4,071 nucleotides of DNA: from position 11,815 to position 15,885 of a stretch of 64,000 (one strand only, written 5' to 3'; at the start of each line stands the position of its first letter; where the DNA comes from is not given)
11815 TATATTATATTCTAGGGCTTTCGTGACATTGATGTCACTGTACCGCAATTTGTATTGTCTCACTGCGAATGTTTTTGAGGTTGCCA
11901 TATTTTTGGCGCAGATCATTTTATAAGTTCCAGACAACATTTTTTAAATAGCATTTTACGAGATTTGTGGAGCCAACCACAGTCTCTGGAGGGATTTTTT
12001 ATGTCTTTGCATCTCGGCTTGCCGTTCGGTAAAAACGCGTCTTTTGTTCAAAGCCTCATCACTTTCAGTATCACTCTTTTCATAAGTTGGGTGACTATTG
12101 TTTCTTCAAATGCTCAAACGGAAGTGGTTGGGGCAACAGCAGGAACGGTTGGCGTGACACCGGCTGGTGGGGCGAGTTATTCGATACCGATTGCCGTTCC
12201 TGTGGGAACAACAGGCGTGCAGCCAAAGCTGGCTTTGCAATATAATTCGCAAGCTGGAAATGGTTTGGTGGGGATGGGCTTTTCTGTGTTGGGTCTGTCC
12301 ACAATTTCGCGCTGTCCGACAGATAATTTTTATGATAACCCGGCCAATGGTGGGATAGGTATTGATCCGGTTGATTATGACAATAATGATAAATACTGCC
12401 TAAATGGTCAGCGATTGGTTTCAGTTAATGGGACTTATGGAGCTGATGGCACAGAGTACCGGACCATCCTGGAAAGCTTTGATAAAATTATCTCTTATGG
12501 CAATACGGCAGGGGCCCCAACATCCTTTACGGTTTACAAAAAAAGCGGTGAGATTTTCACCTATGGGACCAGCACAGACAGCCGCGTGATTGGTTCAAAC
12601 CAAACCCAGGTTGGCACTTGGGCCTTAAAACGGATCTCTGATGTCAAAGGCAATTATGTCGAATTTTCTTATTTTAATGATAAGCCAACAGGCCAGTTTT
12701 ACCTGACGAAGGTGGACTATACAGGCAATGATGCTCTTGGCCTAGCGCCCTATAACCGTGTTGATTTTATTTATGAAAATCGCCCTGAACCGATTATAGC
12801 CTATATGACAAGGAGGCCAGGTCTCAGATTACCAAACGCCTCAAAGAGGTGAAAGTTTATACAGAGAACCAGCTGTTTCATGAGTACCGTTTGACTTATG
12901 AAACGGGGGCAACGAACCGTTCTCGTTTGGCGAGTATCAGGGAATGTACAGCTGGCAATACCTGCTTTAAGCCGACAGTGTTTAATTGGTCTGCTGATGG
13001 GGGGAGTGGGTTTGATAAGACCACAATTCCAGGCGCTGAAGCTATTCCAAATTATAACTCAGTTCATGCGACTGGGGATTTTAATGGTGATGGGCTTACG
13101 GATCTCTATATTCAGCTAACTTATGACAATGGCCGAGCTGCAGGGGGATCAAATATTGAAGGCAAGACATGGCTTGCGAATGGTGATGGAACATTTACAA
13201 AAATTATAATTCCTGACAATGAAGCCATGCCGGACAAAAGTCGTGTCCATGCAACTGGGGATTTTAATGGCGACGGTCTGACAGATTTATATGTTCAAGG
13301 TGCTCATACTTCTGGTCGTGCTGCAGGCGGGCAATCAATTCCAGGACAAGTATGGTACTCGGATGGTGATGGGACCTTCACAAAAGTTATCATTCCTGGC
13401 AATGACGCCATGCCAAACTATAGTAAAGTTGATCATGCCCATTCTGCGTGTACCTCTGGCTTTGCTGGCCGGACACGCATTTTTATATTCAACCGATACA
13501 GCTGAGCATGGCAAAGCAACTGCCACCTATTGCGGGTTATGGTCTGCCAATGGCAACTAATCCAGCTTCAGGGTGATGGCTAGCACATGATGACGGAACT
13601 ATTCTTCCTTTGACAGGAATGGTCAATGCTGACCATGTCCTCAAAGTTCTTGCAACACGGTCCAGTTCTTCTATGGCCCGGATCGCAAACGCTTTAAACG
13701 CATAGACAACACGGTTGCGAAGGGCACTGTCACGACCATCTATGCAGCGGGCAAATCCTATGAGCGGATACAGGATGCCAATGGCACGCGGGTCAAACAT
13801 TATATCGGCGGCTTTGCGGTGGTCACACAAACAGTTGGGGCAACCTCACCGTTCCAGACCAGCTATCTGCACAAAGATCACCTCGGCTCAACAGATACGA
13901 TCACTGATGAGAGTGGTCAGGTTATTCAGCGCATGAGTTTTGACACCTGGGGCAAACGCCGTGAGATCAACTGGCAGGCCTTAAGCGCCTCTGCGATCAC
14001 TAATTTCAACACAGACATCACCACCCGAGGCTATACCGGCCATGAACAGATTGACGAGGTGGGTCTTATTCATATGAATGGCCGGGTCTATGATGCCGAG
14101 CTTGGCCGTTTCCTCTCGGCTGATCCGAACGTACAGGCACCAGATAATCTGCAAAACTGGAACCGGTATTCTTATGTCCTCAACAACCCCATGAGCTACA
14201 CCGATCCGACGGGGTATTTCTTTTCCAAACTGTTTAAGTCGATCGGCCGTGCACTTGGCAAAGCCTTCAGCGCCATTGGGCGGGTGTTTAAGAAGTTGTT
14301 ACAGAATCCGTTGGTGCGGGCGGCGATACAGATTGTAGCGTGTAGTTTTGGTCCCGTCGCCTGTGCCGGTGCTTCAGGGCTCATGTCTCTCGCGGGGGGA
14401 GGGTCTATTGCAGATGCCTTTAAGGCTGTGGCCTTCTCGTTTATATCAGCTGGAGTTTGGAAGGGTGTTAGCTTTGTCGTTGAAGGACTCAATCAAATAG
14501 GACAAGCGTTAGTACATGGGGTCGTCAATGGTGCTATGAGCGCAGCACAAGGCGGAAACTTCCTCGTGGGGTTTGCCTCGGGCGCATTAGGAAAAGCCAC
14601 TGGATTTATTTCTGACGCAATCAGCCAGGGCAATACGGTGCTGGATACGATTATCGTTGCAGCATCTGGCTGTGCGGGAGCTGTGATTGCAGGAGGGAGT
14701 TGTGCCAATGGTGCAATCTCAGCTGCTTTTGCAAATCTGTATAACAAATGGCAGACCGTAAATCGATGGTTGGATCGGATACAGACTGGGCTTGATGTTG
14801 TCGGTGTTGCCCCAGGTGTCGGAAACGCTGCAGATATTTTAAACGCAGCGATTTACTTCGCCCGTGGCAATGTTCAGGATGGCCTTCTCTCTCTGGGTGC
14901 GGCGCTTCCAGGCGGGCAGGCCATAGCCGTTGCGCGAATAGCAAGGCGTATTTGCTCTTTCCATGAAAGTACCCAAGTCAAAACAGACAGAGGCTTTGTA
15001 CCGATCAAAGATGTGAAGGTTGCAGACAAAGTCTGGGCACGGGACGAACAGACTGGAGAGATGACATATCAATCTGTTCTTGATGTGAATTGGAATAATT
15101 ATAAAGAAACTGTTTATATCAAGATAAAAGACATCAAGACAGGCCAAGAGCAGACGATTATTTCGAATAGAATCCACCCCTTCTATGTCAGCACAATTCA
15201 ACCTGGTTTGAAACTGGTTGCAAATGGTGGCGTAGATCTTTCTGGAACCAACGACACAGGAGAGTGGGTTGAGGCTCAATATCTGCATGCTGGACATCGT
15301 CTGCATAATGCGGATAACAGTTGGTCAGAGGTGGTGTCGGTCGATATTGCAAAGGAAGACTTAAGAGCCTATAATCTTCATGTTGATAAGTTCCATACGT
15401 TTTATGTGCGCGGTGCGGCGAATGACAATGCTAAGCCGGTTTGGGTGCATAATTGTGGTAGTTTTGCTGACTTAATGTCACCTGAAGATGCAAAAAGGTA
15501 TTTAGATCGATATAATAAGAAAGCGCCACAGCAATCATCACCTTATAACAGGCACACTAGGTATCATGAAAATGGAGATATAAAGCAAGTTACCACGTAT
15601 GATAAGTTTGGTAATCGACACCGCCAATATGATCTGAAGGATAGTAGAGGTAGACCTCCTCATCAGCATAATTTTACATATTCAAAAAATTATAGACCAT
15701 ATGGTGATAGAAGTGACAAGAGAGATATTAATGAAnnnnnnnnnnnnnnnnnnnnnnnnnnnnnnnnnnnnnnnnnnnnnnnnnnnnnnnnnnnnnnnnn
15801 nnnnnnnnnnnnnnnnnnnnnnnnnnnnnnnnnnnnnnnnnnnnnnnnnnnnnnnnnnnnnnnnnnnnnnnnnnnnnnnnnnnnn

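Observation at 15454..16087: Unclassified ~94-aa basic toxin tip plus overlapping immunity gene at the end of the Rhs module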

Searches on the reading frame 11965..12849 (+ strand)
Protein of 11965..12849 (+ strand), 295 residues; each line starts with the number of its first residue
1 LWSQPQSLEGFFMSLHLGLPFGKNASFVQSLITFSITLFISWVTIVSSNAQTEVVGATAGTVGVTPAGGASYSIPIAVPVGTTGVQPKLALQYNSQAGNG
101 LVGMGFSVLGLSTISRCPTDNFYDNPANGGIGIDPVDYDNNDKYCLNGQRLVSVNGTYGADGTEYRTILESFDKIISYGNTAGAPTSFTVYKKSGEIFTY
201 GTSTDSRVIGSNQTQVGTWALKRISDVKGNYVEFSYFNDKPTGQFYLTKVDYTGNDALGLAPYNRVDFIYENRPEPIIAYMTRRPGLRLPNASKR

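Call 4: search_protein_families(library=pfam, proteins=[window:11965-12849:+], max_evalue=1)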
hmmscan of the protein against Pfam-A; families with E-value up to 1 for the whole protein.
window:11965-12849:+ (295 aa): 1 family
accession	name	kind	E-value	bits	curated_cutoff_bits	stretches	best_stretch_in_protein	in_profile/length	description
PF03534.18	SpvB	-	6e-18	65.5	22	1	66-241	3-182/287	Salmonella virulence plasmid 65kDa B protein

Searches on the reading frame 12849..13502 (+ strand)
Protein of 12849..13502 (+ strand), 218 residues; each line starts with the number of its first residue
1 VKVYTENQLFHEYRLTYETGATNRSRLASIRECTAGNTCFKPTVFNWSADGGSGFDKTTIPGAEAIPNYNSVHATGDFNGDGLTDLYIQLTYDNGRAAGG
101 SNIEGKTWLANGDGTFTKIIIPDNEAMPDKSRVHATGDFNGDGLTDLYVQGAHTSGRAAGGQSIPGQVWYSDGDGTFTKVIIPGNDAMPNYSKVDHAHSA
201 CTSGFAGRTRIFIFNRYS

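Call 4: search_protein_families(library=pfam, proteins=[window:12849-13502:+], max_evalue=1)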
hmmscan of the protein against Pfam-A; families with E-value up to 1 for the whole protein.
window:12849-13502:+ (218 aa): 3 families
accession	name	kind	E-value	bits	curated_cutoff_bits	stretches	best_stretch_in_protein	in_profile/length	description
PF13517.12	FG-GAP_3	-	5.4e-12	46.6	26.9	2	107-149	20-61/61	FG-GAP-like repeat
PF01839.29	FG-GAP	-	6.7e-08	32.7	22.1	2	135-149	6-20/37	FG-GAP repeat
PF21955.1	CarG-like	-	0.23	12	28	0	77-125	9-55/144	Carbapenem resistance protein CarG-like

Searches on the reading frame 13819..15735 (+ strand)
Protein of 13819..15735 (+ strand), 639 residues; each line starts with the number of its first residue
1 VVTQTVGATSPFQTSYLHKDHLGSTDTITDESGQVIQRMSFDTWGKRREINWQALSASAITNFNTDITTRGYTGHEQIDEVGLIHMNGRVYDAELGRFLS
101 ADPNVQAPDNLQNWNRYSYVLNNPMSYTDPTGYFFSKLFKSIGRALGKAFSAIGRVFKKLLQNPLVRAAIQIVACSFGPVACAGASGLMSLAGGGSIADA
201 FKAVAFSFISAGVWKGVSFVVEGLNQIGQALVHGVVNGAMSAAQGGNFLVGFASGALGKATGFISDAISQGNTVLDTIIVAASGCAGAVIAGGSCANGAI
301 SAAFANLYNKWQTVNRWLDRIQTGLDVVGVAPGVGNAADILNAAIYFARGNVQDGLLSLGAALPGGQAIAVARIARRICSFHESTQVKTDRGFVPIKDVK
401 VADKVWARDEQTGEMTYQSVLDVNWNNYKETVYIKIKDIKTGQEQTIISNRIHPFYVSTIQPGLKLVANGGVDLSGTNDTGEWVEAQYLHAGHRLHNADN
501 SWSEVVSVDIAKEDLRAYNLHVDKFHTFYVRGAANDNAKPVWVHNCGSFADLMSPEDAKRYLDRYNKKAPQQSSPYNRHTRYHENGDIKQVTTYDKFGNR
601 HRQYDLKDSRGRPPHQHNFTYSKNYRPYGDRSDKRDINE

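Call 4: search_protein_families(library=pfam, proteins=[window:13819-15735:+], max_evalue=1)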
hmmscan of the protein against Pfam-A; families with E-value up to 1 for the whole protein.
window:13819-15735:+ (639 aa): 6 families
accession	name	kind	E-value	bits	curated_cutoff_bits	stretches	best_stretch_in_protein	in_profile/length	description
PF07591.16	PT-HINT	-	1.9e-29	103.1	27.7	2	387-458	2-72/137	Pretoxin HINT domain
PF03527.20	RHS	-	0.0036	17.6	27.9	1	16-46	3-33/38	RHS protein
PF13403.11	Hint_2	-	0.023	15.5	28.4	1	379-415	1-37/147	Hint domain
PF14890.11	Intein_splicing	-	0.04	14.2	35.8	1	396-532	83-150/155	Intein splicing domain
PF01079.26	Hint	-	0.13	12.3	29.7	1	380-421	13-54/213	Hint module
PF07661.19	MORN_2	-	0.15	12.8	29.6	0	580-595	6-21/22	MORN repeat variant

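Call 5: search_protein_families(library=ncbifam, proteins=[window:13819-15735:+], max_evalue=1)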
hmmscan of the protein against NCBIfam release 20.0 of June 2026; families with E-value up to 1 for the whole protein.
window:13819-15735:+ (639 aa): 2 families
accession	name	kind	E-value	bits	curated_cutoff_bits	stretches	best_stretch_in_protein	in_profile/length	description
TIGR03696.1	Rhs_assc_core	domain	5.5e-18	65.2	32.5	1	54-132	12-75/76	RHS repeat-associated core domain-containing protein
TIGR00391.1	hydA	subfamily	0.1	11.7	179.5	1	267-345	132-204/365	hydrogenase small subunit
